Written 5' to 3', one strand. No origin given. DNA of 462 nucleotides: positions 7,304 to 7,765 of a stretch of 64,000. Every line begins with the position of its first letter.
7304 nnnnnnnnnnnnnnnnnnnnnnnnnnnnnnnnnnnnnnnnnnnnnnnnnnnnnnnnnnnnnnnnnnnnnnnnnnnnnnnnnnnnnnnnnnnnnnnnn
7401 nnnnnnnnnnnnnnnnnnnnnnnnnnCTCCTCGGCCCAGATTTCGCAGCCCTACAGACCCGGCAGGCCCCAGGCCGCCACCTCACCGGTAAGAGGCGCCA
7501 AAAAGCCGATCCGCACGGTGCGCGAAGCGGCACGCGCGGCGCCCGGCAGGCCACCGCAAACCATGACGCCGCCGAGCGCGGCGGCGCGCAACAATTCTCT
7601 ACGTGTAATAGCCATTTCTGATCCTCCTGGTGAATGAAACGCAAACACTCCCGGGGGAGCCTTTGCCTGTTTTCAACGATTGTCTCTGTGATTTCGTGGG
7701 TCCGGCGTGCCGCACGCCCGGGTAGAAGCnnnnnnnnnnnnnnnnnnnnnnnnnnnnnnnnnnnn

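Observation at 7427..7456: In-frame amber codon interrupts the Tat-exported substrate-binding protein of the HAAT ABC transporter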

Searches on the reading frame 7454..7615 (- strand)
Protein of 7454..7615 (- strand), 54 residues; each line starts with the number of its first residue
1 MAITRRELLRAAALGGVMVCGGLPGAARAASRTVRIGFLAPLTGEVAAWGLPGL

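Call 15: list_cluster_members(proteins=[P0001, window:7454-7615:-])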
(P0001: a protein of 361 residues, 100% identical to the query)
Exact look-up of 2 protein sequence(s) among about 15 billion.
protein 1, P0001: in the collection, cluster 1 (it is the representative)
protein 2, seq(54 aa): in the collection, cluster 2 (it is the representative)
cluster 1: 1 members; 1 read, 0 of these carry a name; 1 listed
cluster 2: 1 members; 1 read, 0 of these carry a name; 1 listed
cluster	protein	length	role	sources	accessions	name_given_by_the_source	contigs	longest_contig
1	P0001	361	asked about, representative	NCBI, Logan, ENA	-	-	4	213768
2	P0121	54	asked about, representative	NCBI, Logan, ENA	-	-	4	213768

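Call 16: find_encoding_contigs(protein=window:7454-7615:-, flank=10000, max_places=10)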
Protein seq(54 aa) (54 aa): 8 contigs read that carry it; 1 place shown.
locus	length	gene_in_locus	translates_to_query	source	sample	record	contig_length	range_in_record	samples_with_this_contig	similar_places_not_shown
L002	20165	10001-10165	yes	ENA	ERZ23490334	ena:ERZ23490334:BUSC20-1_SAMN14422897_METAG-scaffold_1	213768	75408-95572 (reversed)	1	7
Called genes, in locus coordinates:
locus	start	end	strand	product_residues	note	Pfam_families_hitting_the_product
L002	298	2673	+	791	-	PF09347:DUF1989, PF01571:GCV_T, PF08669:GCV_T_C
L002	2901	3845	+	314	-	PF04069:OpuAC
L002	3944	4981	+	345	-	PF00005:ABC_tran, PF13304:AAA_21 (faint)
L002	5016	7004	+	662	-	PF00528:BPD_transp_1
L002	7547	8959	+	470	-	PF02771:Acyl-CoA_dh_N, PF02770:Acyl-CoA_dh_M (weak), PF00441:Acyl-CoA_dh_1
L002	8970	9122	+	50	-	-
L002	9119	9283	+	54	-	-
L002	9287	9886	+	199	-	PF01613:Flavin_Reduct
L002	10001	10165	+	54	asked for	-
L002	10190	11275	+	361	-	PF13458:Peripla_BP_6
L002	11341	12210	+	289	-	PF02653:BPD_transp_2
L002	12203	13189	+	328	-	PF02653:BPD_transp_2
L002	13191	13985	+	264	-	PF00005:ABC_tran, PF13304:AAA_21 (weak), PF12399:BCA_ABC_TP_C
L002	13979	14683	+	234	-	PF00005:ABC_tran, PF13304:AAA_21 (weak)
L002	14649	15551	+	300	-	-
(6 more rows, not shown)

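Call 45: search_protein_families(library=pfam, proteins=[window:7454-7615:-], max_evalue=1)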
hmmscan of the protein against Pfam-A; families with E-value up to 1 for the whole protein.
seq(54 aa): 0 families
